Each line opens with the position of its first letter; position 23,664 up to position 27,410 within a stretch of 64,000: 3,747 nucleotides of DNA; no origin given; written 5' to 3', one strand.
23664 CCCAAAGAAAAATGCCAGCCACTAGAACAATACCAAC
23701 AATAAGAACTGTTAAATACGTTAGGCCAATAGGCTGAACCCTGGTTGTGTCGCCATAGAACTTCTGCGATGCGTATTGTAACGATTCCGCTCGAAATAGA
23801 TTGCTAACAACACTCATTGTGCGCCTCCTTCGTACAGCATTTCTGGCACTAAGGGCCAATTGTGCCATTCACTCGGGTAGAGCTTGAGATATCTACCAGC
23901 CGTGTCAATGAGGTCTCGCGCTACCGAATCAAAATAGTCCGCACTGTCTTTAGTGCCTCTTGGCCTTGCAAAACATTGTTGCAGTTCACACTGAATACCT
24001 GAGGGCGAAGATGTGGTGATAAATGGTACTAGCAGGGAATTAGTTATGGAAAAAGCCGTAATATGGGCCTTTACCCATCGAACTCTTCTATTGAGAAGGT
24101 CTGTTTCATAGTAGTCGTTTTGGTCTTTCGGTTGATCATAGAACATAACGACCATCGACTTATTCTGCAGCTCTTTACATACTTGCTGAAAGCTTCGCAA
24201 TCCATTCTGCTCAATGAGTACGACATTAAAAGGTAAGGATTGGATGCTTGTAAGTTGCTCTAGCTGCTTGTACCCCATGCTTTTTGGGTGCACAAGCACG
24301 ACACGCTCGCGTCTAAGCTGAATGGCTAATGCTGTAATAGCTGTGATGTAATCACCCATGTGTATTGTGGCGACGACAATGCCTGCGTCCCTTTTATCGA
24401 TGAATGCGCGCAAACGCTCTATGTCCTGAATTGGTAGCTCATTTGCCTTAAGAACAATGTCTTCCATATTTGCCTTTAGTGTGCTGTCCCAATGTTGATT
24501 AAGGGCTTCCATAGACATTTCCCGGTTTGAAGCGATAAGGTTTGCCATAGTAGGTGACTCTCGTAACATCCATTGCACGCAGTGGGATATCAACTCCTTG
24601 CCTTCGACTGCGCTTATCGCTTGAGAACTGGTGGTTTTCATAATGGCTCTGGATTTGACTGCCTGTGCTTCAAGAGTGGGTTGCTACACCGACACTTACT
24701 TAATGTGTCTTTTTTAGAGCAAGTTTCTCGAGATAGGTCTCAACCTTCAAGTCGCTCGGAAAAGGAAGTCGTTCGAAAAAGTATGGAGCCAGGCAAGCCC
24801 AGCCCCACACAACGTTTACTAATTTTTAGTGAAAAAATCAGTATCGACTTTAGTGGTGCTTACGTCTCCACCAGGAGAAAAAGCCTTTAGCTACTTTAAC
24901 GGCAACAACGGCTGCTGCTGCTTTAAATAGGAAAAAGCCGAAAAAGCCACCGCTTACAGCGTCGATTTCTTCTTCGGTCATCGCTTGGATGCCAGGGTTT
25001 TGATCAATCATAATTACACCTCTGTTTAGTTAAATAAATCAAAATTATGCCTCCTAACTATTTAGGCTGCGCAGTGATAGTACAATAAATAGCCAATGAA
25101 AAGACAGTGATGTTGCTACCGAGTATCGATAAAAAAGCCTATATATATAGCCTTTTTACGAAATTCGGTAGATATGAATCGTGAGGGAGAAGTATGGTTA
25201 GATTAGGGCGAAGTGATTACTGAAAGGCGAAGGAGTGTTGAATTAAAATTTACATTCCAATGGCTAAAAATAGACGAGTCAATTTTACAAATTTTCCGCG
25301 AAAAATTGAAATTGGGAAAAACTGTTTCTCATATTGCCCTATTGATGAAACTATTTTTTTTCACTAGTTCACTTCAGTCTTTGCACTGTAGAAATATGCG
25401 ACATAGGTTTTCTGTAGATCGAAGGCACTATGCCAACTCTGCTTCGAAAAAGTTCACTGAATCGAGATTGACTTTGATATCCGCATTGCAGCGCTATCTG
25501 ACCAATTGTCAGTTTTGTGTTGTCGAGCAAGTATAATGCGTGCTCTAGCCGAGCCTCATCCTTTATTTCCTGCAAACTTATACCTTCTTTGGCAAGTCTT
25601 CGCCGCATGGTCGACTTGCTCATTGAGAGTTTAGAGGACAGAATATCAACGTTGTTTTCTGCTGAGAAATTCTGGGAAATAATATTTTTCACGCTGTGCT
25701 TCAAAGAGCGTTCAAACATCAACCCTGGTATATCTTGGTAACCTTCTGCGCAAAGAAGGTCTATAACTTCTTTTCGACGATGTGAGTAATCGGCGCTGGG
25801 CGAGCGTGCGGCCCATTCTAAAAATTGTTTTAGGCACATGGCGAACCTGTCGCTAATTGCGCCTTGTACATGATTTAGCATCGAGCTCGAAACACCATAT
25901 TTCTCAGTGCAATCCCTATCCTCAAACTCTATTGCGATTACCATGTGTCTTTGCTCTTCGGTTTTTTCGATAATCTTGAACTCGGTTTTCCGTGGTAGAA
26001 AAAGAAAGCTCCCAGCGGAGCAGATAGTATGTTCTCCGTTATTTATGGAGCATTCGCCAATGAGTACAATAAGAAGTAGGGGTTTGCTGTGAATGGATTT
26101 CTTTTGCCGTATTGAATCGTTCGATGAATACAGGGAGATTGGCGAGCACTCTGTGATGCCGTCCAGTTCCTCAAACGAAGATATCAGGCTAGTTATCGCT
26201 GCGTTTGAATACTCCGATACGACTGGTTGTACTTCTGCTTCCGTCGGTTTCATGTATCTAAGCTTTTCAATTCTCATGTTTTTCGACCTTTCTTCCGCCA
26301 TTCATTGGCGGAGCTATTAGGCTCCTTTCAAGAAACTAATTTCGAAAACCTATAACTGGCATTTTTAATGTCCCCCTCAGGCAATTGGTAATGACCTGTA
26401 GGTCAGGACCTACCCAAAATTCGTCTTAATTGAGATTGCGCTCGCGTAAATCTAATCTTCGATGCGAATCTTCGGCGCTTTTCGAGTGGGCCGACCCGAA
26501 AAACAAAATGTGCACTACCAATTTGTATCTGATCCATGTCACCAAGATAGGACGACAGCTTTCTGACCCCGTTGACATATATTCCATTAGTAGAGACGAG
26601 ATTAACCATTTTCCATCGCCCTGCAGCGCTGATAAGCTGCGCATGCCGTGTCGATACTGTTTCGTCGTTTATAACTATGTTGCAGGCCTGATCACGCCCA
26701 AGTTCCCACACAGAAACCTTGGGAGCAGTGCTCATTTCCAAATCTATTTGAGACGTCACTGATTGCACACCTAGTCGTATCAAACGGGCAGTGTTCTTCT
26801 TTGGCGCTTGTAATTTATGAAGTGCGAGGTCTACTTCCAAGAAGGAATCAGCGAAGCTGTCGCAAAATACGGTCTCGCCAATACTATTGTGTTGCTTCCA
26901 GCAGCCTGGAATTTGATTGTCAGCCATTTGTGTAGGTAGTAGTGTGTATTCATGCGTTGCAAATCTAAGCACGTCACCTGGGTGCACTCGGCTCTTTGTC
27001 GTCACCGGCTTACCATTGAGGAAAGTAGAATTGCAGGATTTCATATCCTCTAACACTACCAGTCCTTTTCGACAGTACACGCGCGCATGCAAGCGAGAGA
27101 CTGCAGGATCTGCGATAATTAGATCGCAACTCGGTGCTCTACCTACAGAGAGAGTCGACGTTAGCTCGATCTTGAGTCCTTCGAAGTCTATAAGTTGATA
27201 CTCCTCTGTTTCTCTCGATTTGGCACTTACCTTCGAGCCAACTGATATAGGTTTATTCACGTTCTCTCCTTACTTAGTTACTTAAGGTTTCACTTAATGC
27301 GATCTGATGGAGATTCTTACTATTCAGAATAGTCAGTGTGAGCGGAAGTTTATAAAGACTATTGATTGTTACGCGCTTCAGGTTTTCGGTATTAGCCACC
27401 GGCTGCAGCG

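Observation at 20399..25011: Double-glycine peptide + LpxL-like acyltransferase + HlyD + C39-ABC operon: candidate acyl-modified bacteriocin/microcin system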

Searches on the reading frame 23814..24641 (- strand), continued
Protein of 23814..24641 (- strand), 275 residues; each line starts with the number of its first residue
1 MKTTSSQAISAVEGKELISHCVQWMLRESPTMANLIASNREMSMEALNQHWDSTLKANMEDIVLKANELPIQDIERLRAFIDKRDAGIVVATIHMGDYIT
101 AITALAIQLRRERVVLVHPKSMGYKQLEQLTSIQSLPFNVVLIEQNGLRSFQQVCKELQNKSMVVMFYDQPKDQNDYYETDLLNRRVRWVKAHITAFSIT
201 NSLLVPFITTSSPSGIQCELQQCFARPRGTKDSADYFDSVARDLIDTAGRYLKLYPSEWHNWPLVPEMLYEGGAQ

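Call 44: find_encoding_contigs(protein=P0017, flank=10000, max_places=2)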
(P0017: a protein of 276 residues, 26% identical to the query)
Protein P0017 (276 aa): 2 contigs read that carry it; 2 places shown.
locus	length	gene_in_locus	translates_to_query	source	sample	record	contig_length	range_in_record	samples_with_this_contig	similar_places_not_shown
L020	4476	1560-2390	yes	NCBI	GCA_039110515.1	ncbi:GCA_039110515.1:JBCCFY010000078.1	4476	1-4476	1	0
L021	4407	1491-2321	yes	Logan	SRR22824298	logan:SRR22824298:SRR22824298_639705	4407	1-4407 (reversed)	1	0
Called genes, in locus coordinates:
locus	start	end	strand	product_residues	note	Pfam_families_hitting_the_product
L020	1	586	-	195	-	PF12625:Arabinose_bd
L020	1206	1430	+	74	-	-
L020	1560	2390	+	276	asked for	-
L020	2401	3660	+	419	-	PF26002:Beta-barrel_AprE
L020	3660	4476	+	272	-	PF03412:Peptidase_C39, PF00664:ABC_membrane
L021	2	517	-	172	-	?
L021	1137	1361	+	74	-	-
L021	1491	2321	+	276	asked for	-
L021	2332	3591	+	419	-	PF26002:Beta-barrel_AprE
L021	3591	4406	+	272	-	PF03412:Peptidase_C39, PF00664:ABC_membrane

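Call 45: find_encoding_contigs(protein=P0013, flank=10000, max_places=2)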
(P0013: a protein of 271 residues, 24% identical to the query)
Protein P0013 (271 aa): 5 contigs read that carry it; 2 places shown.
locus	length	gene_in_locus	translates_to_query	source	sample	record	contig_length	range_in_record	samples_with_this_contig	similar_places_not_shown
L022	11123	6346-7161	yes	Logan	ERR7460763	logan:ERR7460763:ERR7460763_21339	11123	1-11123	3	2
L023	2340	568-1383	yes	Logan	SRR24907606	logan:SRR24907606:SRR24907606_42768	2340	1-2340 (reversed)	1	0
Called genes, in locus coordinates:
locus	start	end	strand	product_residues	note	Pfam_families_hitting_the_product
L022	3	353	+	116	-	?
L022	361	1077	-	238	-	PF01797:Y1_Tnp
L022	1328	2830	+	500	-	PF07722:Peptidase_C26, PF00117:GATase (weak)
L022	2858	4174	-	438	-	PF13657:Couple_hipA, PF07804:HipA_C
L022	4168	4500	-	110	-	PF13560:HTH_31 (weak), PF01381:HTH_3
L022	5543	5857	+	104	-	-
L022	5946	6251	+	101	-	-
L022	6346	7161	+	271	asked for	PF03279:Lip_A_acyltrans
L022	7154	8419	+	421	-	PF26002:Beta-barrel_AprE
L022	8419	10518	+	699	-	PF03412:Peptidase_C39, PF00664:ABC_membrane, PF00005:ABC_tran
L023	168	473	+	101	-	-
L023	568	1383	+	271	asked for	PF03279:Lip_A_acyltrans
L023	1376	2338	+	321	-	?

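Call 51: list_cluster_members(proteins=[P0002, P0004, P0005, P0007, P0013, P0017, P0022, P0009, P0011, P0020])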
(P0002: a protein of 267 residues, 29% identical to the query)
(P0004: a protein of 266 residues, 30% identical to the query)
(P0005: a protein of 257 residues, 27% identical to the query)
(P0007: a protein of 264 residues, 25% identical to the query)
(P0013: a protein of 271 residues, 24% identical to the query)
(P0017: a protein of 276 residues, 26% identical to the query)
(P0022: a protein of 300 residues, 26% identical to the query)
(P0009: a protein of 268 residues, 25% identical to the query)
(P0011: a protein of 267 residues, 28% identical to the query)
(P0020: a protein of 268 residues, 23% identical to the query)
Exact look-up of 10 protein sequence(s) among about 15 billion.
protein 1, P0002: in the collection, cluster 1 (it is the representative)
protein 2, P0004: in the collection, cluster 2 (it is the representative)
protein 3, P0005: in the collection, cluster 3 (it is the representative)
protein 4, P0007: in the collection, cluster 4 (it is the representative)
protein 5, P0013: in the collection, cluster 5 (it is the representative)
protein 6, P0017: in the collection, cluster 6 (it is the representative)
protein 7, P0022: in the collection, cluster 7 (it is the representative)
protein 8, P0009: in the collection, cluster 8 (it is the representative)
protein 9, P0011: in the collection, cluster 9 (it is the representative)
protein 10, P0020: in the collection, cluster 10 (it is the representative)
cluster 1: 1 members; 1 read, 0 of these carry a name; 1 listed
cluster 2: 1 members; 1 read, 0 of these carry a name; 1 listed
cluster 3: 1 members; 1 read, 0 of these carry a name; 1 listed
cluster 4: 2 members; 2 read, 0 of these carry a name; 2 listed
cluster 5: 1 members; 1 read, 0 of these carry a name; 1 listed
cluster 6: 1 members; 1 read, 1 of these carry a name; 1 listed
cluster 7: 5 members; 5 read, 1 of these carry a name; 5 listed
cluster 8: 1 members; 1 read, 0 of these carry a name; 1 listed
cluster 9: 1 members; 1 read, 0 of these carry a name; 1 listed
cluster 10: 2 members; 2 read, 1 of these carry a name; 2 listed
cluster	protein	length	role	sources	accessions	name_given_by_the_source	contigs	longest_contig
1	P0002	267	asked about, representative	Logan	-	-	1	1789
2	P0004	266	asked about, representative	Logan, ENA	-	-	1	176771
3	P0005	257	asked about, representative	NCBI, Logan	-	-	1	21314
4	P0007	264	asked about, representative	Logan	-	-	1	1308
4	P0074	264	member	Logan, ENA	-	-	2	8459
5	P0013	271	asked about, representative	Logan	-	-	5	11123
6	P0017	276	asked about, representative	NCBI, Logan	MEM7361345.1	MAG: hypothetical protein AAF431_19835 [Pseudomonadota bacterium]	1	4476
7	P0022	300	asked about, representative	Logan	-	-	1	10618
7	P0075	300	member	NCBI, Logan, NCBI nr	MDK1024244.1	MAG: lysophospholipid acyltransferase family protein [Gammaproteobacteria bacterium] | lysophospholipid acyltransferase family protein [Gammaproteobacteria bacterium]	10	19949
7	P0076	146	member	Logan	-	-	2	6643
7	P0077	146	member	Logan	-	-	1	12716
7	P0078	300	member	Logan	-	-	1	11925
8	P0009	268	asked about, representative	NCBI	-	-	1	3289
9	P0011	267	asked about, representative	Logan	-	-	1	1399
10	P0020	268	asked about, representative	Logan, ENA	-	-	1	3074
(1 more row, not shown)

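Call 57: search_protein_families(library=ncbifam, proteins=[L004:5244-5651:+, L004:5687-6049:+], max_evalue=0.1)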
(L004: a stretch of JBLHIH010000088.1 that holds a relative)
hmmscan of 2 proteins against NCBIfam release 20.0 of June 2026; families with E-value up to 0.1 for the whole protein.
L004:5244-5651:+ (135 aa): 0 families

L004:5687-6049:+ (120 aa): 0 families

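Call 58: find_encoding_contigs(protein=P0027, flank=8000, max_places=2)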
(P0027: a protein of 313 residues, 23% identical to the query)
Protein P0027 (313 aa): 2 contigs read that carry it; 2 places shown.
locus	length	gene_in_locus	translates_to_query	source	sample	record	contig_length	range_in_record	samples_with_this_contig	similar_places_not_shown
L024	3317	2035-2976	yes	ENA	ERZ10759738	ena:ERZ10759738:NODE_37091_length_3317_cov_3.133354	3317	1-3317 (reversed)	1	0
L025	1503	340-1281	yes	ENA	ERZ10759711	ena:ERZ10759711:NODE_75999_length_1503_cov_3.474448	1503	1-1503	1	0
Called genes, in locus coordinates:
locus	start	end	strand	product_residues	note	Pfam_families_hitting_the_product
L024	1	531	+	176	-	?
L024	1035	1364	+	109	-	-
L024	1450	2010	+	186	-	PF10756:bPH_6 (weak)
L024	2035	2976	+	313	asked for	-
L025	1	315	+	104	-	?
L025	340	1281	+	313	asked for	-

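Call 59: find_encoding_contigs(protein=P0045, flank=8000, max_places=2)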
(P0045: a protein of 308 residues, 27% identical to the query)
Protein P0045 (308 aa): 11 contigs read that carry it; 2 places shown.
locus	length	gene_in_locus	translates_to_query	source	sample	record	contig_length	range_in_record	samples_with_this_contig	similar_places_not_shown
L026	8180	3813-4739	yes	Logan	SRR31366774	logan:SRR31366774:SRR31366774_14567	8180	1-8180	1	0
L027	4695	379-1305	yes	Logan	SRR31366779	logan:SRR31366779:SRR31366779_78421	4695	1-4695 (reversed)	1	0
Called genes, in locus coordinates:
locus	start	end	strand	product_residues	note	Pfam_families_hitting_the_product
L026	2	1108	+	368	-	?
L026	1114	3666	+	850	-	PF03176:MMPL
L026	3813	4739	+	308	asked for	PF03279:Lip_A_acyltrans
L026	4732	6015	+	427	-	PF25919:BSH_CusB (faint)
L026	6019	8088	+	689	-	PF03412:Peptidase_C39, PF00664:ABC_membrane, PF00005:ABC_tran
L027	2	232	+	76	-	?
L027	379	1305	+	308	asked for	PF03279:Lip_A_acyltrans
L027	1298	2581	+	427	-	PF25919:BSH_CusB (faint)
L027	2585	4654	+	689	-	PF03412:Peptidase_C39, PF00664:ABC_membrane, PF00005:ABC_tran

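Call 60: find_encoding_contigs(protein=P0063, flank=8000, max_places=2)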
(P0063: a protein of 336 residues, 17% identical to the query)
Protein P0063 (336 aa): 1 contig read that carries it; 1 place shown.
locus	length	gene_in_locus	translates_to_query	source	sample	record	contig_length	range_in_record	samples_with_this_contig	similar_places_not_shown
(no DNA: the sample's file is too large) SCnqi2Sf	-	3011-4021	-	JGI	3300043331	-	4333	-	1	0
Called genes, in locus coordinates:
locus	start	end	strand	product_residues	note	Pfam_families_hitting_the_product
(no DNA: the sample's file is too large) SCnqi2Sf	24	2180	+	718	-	PF03412:Peptidase_C39, PF00664:ABC_membrane, PF00005:ABC_tran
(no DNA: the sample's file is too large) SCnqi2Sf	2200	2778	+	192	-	PF00657:Lipase_GDSL, PF13472:Lipase_GDSL_2, PF25182:NonGDSL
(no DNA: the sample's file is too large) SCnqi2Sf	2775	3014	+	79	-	PF00550:PP-binding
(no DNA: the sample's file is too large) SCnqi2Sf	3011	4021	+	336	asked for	PF03279:Lip_A_acyltrans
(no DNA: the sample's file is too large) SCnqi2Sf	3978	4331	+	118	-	?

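Call 61: find_encoding_contigs(protein=P0048, flank=8000, max_places=3)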
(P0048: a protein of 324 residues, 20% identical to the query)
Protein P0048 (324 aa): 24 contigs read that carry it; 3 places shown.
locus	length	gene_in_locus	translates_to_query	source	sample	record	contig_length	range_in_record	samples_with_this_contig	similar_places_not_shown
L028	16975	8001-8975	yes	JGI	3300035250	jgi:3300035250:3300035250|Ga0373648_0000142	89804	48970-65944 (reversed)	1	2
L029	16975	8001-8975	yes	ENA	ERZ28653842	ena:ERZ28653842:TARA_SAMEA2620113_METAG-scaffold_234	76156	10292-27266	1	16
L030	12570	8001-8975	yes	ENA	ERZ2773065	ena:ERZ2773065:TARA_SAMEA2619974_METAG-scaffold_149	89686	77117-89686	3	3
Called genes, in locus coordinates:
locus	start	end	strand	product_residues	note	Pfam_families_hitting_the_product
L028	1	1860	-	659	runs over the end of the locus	PF13426:PAS_9 (faint), PF08447:PAS_3, PF08448:PAS_4 (weak), PF00512:HisKA, PF02518:HATPase_c, PF00072:Response_reg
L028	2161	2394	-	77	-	-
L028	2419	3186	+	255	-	PF00106:adh_short, PF08659:KR, PF13561:adh_short_C2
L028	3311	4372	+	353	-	PF04204:HTS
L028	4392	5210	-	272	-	PF00106:adh_short, PF08659:KR (weak), PF13561:adh_short_C2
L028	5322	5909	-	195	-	-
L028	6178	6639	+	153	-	PF00027:cNMP_binding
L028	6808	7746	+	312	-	PF03547:Mem_trans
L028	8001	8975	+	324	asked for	PF03279:Lip_A_acyltrans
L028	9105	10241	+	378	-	PF25917:BSH_RND (weak), PF25919:BSH_CusB (weak), PF25973:BSH_CzcB (weak), PF25984:BSH_YknX (faint), PF26002:Beta-barrel_AprE (weak)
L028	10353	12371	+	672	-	PF03412:Peptidase_C39, PF00664:ABC_membrane, PF00005:ABC_tran, PF13304:AAA_21 (faint)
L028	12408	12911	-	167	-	PF13420:Acetyltransf_4, PF00583:Acetyltransf_1, PF13673:Acetyltransf_10, PF13508:Acetyltransf_7, PF08445:FR47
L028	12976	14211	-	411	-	PF03219:TLC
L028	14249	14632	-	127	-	PF00903:Glyoxalase (weak)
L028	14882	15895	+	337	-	-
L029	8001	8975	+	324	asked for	PF03279:Lip_A_acyltrans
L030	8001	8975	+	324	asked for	PF03279:Lip_A_acyltrans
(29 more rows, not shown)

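Call 62: find_encoding_contigs(protein=P0044, flank=8000, max_places=3)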
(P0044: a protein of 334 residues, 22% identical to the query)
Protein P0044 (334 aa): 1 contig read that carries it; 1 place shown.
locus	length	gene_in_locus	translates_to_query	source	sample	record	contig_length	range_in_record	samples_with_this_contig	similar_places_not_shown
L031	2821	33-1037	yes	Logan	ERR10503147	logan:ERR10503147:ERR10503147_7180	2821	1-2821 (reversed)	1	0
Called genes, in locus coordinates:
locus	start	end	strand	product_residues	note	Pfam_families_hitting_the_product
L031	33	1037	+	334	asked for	PF03279:Lip_A_acyltrans (weak)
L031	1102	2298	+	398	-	PF26002:Beta-barrel_AprE (weak)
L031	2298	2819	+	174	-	?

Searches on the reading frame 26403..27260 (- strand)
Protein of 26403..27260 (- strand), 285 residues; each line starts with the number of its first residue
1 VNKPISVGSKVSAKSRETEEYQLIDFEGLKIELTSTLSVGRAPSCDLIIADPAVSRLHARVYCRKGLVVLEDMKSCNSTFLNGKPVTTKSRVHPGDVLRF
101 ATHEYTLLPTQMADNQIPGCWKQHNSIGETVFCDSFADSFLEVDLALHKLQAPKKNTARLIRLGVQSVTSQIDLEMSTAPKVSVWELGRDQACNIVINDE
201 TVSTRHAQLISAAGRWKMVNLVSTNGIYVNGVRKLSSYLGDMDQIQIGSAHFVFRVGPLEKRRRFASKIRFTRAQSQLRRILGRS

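Call 3: search_protein_families(library=pfam, proteins=[window:26403-27260:-], max_evalue=0.1)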
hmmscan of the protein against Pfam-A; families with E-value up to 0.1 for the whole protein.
window:26403-27260:- (285 aa): 4 families
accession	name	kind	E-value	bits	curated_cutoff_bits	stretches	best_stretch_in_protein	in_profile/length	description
PF00498.31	FHA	-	1e-34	119.2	20.7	2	38-100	2-66/67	FHA domain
PF16697.10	Yop-YscD_cpl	-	7.9e-29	100.2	33.2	2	35-107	17-90/94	Inner membrane component of T3SS, cytoplasmic domain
PF18221.6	MU2_FHA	-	2.2e-05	24.8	29.2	1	183-246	16-78/94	Mutator 2 Fork head associated domain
PF01479.30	S4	-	0.0017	18.4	22.8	0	81-98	30-48/48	S4 domain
